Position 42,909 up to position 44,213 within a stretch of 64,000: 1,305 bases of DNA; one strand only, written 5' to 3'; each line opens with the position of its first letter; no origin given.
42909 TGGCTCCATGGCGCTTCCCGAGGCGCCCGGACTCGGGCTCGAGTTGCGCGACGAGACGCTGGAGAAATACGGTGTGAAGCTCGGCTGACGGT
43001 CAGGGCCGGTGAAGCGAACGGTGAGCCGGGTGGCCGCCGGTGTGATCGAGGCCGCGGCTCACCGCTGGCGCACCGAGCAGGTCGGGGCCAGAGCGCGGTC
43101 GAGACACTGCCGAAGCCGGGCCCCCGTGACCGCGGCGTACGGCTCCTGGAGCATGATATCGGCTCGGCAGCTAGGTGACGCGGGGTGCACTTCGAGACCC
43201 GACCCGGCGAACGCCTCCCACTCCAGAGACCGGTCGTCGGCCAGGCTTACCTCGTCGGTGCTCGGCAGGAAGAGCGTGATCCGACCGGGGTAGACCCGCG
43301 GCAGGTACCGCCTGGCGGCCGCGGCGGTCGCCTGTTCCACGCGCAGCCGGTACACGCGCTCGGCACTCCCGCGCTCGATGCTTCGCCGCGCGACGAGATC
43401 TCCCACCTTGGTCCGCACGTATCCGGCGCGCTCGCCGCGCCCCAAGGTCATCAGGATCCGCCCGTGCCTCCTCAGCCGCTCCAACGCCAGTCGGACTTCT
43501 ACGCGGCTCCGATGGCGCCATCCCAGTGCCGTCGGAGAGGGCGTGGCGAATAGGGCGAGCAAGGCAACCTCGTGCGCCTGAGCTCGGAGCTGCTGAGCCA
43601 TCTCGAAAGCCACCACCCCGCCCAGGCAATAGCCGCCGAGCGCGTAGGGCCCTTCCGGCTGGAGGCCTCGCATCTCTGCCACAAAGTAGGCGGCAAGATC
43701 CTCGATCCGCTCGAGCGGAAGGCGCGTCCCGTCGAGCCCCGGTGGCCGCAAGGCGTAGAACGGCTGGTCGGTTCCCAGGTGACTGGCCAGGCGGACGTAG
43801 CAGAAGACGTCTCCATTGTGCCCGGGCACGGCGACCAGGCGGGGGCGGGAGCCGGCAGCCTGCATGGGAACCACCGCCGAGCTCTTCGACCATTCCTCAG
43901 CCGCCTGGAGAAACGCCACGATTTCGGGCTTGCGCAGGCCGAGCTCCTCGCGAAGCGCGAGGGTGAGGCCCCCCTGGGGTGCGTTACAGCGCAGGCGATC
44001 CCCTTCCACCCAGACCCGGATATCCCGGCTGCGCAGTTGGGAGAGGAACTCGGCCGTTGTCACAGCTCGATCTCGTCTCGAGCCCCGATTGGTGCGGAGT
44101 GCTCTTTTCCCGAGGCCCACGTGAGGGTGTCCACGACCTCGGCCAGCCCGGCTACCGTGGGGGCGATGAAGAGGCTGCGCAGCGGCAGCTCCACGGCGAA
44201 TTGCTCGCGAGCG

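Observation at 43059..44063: Discrete chain-release thioesterase with a TubC-type docking domain and a Cys (GYCLG) nucleophile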

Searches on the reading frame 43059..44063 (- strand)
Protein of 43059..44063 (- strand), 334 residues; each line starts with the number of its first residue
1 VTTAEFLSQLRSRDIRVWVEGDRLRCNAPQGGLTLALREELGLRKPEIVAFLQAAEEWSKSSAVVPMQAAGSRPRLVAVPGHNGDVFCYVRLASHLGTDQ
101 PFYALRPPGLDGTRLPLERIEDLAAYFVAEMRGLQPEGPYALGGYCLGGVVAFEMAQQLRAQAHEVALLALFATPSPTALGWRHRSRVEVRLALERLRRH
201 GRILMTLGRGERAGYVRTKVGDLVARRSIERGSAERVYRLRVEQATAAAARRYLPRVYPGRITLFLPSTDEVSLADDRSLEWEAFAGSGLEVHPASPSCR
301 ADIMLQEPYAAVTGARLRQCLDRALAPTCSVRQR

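Call 6: search_protein_families(library=pfam, proteins=[window:43059-44063:-], max_evalue=0.01)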
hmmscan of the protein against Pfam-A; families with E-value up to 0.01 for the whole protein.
window:43059-44063:- (334 aa): 4 families
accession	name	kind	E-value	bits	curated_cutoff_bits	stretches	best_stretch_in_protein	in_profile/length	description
PF00975.26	Thioesterase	-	1.3e-26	94.7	26.4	1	75-188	2-115/226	Thioesterase domain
PF18563.6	TubC_N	-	2e-18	66.7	26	1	5-53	3-51/52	TubC N-terminal docking domain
PF12697.13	Abhydrolase_6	-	7.7e-07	30.4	26.3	1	76-266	1-172/217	Alpha/beta hydrolase family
PF00561.26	Abhydrolase_1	-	0.0011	19.1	25.8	1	82-177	11-104/245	alpha/beta hydrolase fold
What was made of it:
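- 43890..44063 (-): Beta-hairpin (TubC-type) docking domain, residues 1-58. The beta2 strand is R23-L24-R25. PF18563, E=2e-18 (call 6).
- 43062..43874 (-): Alpha/beta-hydrolase thioesterase domain, residues 64-334. The lid is three long helices, residues 177-252. PF00975 (call 6).
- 44060..50503 (-): NRPS-2: C-A(Gly)-T-C-A(Gly)-T, 2147 aa, with no release domain. Its ATG overlaps the PKS stop (ATGA). Pfam (call 6).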

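Call 7: search_protein_families(library=ncbifam, proteins=[window:43059-44063:-], max_evalue=0.1)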
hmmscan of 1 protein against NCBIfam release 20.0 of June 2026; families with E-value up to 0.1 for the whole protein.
window:43059-44063:- (334 aa): 4 families
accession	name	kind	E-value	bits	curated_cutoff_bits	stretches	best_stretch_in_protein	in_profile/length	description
NF040607.1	mycolic_Pks13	equivalog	7.8e-11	40.1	2100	1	84-179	1434-1521/1680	polyketide synthase Pks13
NF007605.2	PRK10252.1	equivalog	4.4e-09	34.4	2400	1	74-186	1066-1178/1292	enterobactin non-ribosomal peptide synthetase EntF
NF011457.0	PRK14875.1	equivalog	0.00013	21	307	1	69-173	128-230/372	acetoin dehydrogenase dihydrolipoyllysine-residue acetyltransferase subunit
NF051488.1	bifunc_PcaDC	exception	0.037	13.2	390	1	107-187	46-126/375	bifunctional 3-oxoadipate enol-lactonase/4-carboxymuconolactone decarboxylase PcaDC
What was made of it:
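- Tried and rejected: (7) NCBIfam gave no specific family, only partial hits to the Pks13 and EntF models far below their cut-offs (call 7).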

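Call 8: search_solved_structures(query=window:43059-44063:-, max_evalue=1, show_alignments=4)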
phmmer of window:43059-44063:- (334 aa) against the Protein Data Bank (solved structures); distinct sequences matched with E-value up to 1: 47.
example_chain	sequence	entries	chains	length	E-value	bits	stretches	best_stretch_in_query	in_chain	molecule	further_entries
4zxh_A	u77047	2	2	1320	3.1e-18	69.6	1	81-177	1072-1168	ABBFA_003403 | Tyrocidine synthetase 3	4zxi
7dxo_A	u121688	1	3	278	9.4e-18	68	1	63-170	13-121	Non-ribosomal peptide synthetase 4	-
7crn_A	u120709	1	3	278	1.3e-17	67.6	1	63-170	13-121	Non-ribosomal peptide synthetase 4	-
7r0x_A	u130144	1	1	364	3.1e-13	53.2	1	83-178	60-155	Polyketide synthase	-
9f7b_A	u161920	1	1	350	1.5e-11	47.6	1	67-177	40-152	3-hydroxyacyl-[acyl-carrier-protein] dehydratase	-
6ojc_A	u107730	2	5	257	2e-11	47.2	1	75-174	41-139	NocB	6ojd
3tjm_A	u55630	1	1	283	4.7e-11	46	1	91-165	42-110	Fatty acid synthase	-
4z49_A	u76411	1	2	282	4.9e-11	45.9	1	91-166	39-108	Fatty acid synthase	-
1xkt_A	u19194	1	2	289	5.3e-11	45.8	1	91-166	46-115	fatty acid synthase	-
7mhd_A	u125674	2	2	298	5.5e-11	45.8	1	91-166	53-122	Fatty acid synthase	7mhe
2px6_A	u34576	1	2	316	5.9e-11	45.7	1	89-166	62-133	Thioesterase domain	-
9b80_A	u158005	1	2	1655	4.2e-10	42.9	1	92-166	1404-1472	Fatty acid synthase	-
8eyi_E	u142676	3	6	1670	4.2e-10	42.8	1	92-166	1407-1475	Fatty acid synthase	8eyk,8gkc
8vf7_A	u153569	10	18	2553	7.6e-10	42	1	92-166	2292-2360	Fatty acid synthase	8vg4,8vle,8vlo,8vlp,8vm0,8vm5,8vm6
8vf7_B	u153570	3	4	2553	7.6e-10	42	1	92-166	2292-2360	Fatty acid synthase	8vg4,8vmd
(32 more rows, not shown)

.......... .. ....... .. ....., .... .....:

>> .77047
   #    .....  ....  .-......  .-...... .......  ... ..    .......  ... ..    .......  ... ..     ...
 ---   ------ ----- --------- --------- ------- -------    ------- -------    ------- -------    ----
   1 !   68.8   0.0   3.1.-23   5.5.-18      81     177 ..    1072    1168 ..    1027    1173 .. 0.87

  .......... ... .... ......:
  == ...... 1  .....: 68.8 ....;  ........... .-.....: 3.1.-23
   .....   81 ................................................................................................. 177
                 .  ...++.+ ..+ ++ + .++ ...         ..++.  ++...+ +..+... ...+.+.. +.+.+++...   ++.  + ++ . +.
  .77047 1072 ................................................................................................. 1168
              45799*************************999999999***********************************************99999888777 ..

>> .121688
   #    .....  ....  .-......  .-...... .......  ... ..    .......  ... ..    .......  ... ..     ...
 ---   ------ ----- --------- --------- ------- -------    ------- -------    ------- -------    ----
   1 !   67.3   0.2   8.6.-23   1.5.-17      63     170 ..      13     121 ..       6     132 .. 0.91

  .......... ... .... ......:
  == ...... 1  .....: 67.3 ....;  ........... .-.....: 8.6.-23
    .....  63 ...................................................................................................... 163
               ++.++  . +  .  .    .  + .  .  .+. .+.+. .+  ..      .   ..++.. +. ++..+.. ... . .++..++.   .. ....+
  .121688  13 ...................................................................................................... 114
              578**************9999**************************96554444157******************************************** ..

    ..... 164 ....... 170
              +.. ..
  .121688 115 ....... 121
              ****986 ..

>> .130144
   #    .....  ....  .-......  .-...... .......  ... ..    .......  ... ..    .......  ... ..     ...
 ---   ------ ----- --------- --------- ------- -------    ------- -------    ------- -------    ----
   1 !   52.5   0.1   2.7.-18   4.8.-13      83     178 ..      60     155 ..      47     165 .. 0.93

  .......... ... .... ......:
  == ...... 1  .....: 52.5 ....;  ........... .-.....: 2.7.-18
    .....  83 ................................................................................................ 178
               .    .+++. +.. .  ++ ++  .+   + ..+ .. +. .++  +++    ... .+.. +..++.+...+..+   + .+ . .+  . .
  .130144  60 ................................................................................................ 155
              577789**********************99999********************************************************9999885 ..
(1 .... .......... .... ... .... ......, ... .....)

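Call 9: find_homologous_proteins(query=window:43059-44063:-, max_evalue=0.001)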
Query window:43059-44063:- (334 aa): 606 proteins with E <= 0.001 among 8000 candidates; the best 120 are listed.
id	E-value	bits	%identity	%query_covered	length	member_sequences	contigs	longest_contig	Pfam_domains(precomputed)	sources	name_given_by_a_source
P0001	1.7e-211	719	98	100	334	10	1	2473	PF12697.14,PF18563.7,PF00975.27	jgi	jgi:thioesterase domain-containing protein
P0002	1.2e-98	349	52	98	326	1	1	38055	PF12697.14,PF18563.7,PF00975.27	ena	-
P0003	9.9e-97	342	52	96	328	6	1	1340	PF12697.14,PF18563.7,PF00975.27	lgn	-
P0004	2.9e-96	341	48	97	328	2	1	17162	PF18563.7,PF00975.27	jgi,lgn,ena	-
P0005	3.8e-96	340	49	97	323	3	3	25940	PF18563.7,PF00975.27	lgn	-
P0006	2.5e-95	338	53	97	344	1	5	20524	PF12697.14,PF18563.7,PF00975.27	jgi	jgi:thioesterase domain-containing protein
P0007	8.3e-95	336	52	98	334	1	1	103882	PF12697.14,PF18563.7,PF00975.27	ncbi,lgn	-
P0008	5.9e-93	330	52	99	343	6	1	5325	PF12697.14,PF18563.7,PF00975.27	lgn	-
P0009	8.9e-93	329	51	97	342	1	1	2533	PF18563.7,PF00975.27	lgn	-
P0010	1.5e-92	329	53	96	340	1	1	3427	PF18563.7,PF00975.27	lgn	-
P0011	3.4e-91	324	49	97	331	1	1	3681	PF18563.7,PF00975.27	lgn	-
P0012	5.3e-91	324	49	97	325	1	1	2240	PF18563.7,PF00975.27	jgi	jgi:thioesterase domain-containing protein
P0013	7.2e-91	323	49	97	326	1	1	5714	PF18563.7,PF00975.27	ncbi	ncbi:MAG: thioesterase domain-containing protein [Candidatus Binatia bacterium]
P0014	9.8e-91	323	50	98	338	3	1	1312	PF12697.14,PF18563.7,PF00975.27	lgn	-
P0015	1.2e-90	322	50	98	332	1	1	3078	PF12697.14,PF18563.7,PF00975.27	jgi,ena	-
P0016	1.6e-89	319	51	97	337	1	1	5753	PF12697.14,PF18563.7,PF00975.27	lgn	-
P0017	3.9e-89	317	48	96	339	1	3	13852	PF18563.7,PF00975.27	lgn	-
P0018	6.2e-89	317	51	93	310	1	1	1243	PF12697.14,PF18563.7,PF00975.27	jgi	jgi:thioesterase domain-containing protein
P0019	3.2e-88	314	47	96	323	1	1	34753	PF18563.7,PF00975.27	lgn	-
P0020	1.1e-87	313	43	97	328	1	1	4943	PF18563.7,PF00975.27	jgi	jgi:thioesterase domain-containing protein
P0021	1.3e-86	309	48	97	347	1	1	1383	PF12697.14,PF18563.7,PF00975.27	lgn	-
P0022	3.6e-85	304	50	97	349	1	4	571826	PF12697.14,PF18563.7,PF00975.27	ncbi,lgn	-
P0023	4.0e-85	304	48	95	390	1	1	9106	PF18563.7,PF00975.27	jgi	jgi:thioesterase domain-containing protein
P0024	8.3e-85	303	45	97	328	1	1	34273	PF18563.7,PF00975.27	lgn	-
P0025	1.6e-84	302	48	96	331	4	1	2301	PF18563.7,PF00975.27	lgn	-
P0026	2.2e-84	302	47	95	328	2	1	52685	PF18563.7,PF00975.27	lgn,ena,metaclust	metaclust:\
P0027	2.7e-84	302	47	97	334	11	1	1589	PF18563.7,PF00975.27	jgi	jgi:thioesterase domain-containing protein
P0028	4.1e-84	301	47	99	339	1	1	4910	PF18563.7,PF00975.27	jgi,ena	-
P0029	1.9e-83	299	48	97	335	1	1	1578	PF12697.14,PF18563.7,PF00975.27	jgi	jgi:thioesterase domain-containing protein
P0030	2.0e-83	299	47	97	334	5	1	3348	PF18563.7,PF00975.27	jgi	jgi:thioesterase domain-containing protein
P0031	4.2e-83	298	47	97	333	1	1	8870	PF18563.7,PF00975.27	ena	-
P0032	2.0e-82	295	43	97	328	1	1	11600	PF18563.7,PF00975.27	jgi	jgi:thioesterase domain-containing protein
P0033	8.9e-82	293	48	99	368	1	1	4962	PF12697.14,PF18563.7,PF00975.27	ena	-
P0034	3.9e-81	291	47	97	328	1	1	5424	PF18563.7,PF00975.27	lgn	-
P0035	4.9e-81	291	49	95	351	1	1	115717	PF12697.14,PF18563.7,PF00975.27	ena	-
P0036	5.9e-81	291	45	96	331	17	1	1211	PF18563.7,PF00975.27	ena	-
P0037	2.5e-80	288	48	96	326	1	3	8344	PF18563.7,PF00975.27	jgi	jgi:thioesterase domain-containing protein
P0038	3.2e-80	288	46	96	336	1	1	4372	PF18563.7,PF00975.27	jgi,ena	-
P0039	4.9e-80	288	44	98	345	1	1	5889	PF18563.7,PF00975.27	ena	-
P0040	8.7e-80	287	47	95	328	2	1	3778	PF18563.7,PF00975.27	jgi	jgi:thioesterase domain-containing protein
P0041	1.0e-79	286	45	90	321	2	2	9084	PF12697.14,PF18563.7,PF00975.27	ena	-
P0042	1.8e-79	286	46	96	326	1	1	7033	PF18563.7,PF00975.27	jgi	jgi:thioesterase domain-containing protein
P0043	2.6e-79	285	45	96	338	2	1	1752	PF18563.7,PF00975.27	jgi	-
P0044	3.5e-79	285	48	98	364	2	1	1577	PF18563.7,PF00975.27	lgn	-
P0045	4.6e-79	284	47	97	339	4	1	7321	PF12697.14,PF18563.7,PF00975.27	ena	-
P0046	1.1e-78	283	47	96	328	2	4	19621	PF18563.7,PF00975.27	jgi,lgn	jgi:thioesterase domain-containing protein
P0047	2.0e-78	282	47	95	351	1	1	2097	PF12697.14,PF18563.7,PF00975.27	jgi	jgi:thioesterase domain-containing protein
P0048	4.5e-78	281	45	97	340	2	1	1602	PF18563.7,PF00975.27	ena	-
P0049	5.2e-78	281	46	97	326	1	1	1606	PF18563.7,PF00975.27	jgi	jgi:thioesterase domain-containing protein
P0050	6.3e-78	281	46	96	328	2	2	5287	PF18563.7,PF00975.27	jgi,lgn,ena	-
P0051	7.6e-78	280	46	96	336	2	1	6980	PF12697.14,PF18563.7,PF00975.27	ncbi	-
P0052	8.9e-78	280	45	97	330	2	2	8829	PF12697.14,PF18563.7,PF00975.27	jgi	-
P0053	9.8e-78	280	46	95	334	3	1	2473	PF18563.7,PF00975.27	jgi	jgi:thioesterase domain-containing protein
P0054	1.3e-77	280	46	97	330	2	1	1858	PF18563.7,PF00975.27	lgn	-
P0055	4.1e-77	278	45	97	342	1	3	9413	PF18563.7,PF00561.27,PF00975.27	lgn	-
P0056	4.4e-77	278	46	96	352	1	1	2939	PF12697.14,PF18563.7,PF00975.27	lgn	-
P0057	7.8e-77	277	46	97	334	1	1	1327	PF18563.7,PF00975.27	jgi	jgi:thioesterase domain-containing protein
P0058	8.7e-77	277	46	97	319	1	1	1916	PF12697.14,PF18563.7,PF00975.27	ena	-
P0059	9.5e-77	277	46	96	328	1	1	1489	PF18563.7,PF00561.27,PF00975.27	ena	-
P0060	1.0e-76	277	47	96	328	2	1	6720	PF12697.14,PF18563.7,PF00975.27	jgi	jgi:thioesterase domain-containing protein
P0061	1.1e-76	277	44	97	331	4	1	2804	PF18563.7,PF00975.27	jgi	-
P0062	1.1e-76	276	46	93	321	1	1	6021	PF18563.7,PF00975.27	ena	-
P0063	1.4e-76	276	44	96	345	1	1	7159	PF18563.7,PF00975.27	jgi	jgi:thioesterase domain-containing protein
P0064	1.6e-76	276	42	99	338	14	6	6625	PF18563.7,PF00975.27,PF12146.16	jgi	jgi:thioesterase domain-containing protein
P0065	2.1e-76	276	44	96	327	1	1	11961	PF18563.7,PF00975.27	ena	-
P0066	2.2e-76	276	46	97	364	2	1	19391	PF12697.14,PF18563.7,PF00561.27,PF00975.27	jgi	jgi:thioesterase domain-containing protein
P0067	2.2e-76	276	44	97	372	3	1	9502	PF18563.7,PF00975.27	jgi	jgi:thioesterase domain-containing protein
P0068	2.9e-76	275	45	96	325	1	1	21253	PF18563.7,PF00975.27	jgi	jgi:thioesterase domain-containing protein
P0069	1.2e-75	273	45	96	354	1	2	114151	PF18563.7,PF00975.27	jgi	jgi:thioesterase domain-containing protein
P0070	1.3e-75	273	44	92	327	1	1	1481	PF12697.14,PF18563.7,PF00975.27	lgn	-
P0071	1.4e-75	273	45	92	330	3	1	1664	PF18563.7,PF00975.27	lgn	-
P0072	1.8e-75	273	45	96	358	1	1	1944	PF18563.7,PF00561.27,PF00975.27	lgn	-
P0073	2.1e-75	272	44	97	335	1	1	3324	PF18563.7,PF00975.27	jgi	-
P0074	2.2e-75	272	44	96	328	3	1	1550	PF18563.7,PF00975.27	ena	-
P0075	4.1e-75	271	49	98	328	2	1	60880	PF12697.14,PF18563.7,PF00975.27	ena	-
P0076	5.9e-75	271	45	99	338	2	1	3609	PF18563.7,PF00975.27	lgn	-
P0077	7.1e-75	271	43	97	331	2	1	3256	PF18563.7,PF00975.27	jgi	-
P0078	9.0e-75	270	47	92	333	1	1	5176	PF12697.14,PF18563.7,PF00561.27,PF00975.27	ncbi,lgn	-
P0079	1.0e-74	270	47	93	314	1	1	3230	PF18563.7,PF00975.27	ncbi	-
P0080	1.2e-74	270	43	96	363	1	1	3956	PF12697.14,PF18563.7,PF00975.27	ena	-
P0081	1.2e-74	270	45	93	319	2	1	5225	PF18563.7,PF00975.27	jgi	jgi:thioesterase domain-containing protein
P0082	1.2e-74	270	43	97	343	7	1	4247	PF18563.7,PF00975.27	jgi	-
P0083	1.4e-74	270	42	99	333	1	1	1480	PF12697.14,PF18563.7,PF00975.27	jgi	jgi:thioesterase domain-containing protein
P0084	1.5e-74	269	46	96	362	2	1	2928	PF18563.7,PF00975.27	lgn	-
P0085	1.9e-74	269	43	96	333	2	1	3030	PF12697.14,PF18563.7,PF00975.27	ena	-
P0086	2.2e-74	269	44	97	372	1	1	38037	PF18563.7,PF00975.27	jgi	jgi:thioesterase domain-containing protein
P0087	3.0e-74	269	43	97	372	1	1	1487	PF18563.7,PF00975.27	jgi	jgi:thioesterase domain-containing protein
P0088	3.2e-74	268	45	96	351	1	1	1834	PF18563.7,PF00975.27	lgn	-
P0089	4.0e-74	268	42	99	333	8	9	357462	PF12697.14,PF18563.7,PF00975.27,PF12146.16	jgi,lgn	jgi:thioesterase domain-containing protein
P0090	9.0e-74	267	45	96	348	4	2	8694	PF18563.7,PF00975.27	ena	-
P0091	1.1e-73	267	43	98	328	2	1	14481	PF18563.7,PF00975.27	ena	-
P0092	1.3e-73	266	42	100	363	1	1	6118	PF12697.14,PF18563.7,PF00561.27,PF00975.27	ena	-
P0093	1.5e-73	266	46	98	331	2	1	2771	PF12697.14,PF18563.7,PF00975.27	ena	-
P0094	1.8e-73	266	43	96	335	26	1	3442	PF18563.7,PF00975.27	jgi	jgi:thioesterase domain-containing protein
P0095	1.9e-73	266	43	96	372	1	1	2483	PF18563.7,PF00975.27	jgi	jgi:thioesterase domain-containing protein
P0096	1.9e-73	266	43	98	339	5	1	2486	PF12697.14,PF18563.7,PF00975.27,PF12146.16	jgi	jgi:thioesterase domain-containing protein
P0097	2.6e-73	265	41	99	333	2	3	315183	PF12697.14,PF18563.7,PF00561.27,PF00975.27,PF12146.16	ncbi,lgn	-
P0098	3.0e-73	265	44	96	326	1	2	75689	PF18563.7,PF00561.27,PF00975.27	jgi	jgi:thioesterase domain-containing protein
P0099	3.0e-73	265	46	97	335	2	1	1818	PF18563.7,PF00561.27,PF00975.27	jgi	jgi:thioesterase domain-containing protein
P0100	3.8e-73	265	44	100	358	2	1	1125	PF18563.7,PF00561.27,PF00975.27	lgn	-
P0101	5.0e-73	265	42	98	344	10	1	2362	PF18563.7,PF00975.27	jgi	jgi:thioesterase domain-containing protein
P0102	7.2e-73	264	44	97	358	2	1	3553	PF18563.7,PF00975.27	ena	-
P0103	8.1e-73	264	45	96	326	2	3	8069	PF18563.7,PF00975.27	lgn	-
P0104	8.7e-73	264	47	96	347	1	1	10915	PF12697.14,PF18563.7,PF00975.27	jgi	jgi:thioesterase domain-containing protein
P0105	9.3e-73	264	43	95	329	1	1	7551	PF12697.14,PF18563.7,PF00975.27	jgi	jgi:thioesterase domain-containing protein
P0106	1.0e-72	263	47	86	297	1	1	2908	PF00975.27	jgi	jgi:thioesterase domain-containing protein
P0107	1.2e-72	263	44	96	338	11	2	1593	PF18563.7,PF00975.27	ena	-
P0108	1.3e-72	263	43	93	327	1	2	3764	PF18563.7,PF00975.27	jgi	jgi:thioesterase domain-containing protein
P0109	1.8e-72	263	43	92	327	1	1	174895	PF12697.14,PF18563.7,PF00975.27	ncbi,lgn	-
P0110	3.0e-72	262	44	93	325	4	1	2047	PF13579.13,PF18563.7,PF00975.27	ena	-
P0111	3.4e-72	262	45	97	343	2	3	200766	PF18563.7,PF00975.27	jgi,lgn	jgi:thioesterase domain-containing protein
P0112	3.5e-72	262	43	93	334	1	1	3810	PF18563.7,PF00975.27,PF12146.16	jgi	-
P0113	4.0e-72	262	44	94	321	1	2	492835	PF18563.7,PF00975.27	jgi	jgi:thioesterase domain-containing protein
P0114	5.0e-72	261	44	96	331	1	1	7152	PF18563.7,PF00975.27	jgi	-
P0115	5.8e-72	261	47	92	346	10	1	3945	PF18563.7,PF00975.27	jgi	jgi:thioesterase domain-containing protein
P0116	1.0e-71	260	43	95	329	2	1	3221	PF12697.14,PF18563.7,PF00975.27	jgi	-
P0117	1.0e-71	260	42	99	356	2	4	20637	PF18563.7,PF00975.27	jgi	jgi:thioesterase domain-containing protein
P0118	1.2e-71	260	42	99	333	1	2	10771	PF12697.14,PF18563.7,PF00975.27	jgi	jgi:thioesterase domain-containing protein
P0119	2.0e-71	259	44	96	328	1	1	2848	PF18563.7,PF00975.27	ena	-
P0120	2.1e-71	259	43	95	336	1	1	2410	PF18563.7,PF00975.27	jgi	jgi:thioesterase domain-containing protein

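Call 21: predict_structure(alignment_id=A1)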
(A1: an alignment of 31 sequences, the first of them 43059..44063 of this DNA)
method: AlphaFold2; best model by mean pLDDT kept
length: 334 residues; sequences in the alignment: 31
mean_pLDDT: 93.0   pTM: 0.85
mean pLDDT of the five models: 93.0, 91.8, 91.6, 90.3, 90.3
residues with pLDDT >= 90: 283; 70-90: 41; 50-70: 10; < 50: 0
segments of 3 or more residues with pLDDT < 50: none
pLDDT, mean of each block of 10 residues (from residue 1): 88 94 93 95 91 77 90 96 93 96 96 95 98 95 98 98 98 96 93 94 95 95 84 85 97 97 96 89 98 95 94 98 85 58
secondary structure, 60 per line:
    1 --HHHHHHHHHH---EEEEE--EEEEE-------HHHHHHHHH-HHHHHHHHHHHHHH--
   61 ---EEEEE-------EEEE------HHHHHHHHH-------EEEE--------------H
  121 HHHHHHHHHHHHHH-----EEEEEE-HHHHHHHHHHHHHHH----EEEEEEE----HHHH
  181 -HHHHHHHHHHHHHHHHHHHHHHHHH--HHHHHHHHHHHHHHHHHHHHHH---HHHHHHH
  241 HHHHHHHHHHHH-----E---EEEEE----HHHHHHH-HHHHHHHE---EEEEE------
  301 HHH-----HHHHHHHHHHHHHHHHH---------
elements in order: H3-12 E16-20 E23-27 H35-43 H45-58 E64-68 E76-79 H86-94 E102-105 H120-134 E140-145 H147-161 E166-172 H177-180 H182-206 H209-230 H234-252 E262-266 H271-277 H279-285 E290-294 H309-325
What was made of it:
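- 43890..44063 (-): The AF2 secondary structure is alpha-beta-beta-alpha-alpha (H3-12, E16-20, E23-27, H35-43, H45-58), with a pLDDT dip in the linker (call 21).
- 43062..43874 (-): AF2 pLDDT 93 (call 21).
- On Beta-hairpin (TubC_N) docking domain with short linear motif partner: AF2 secondary structure (call 21).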
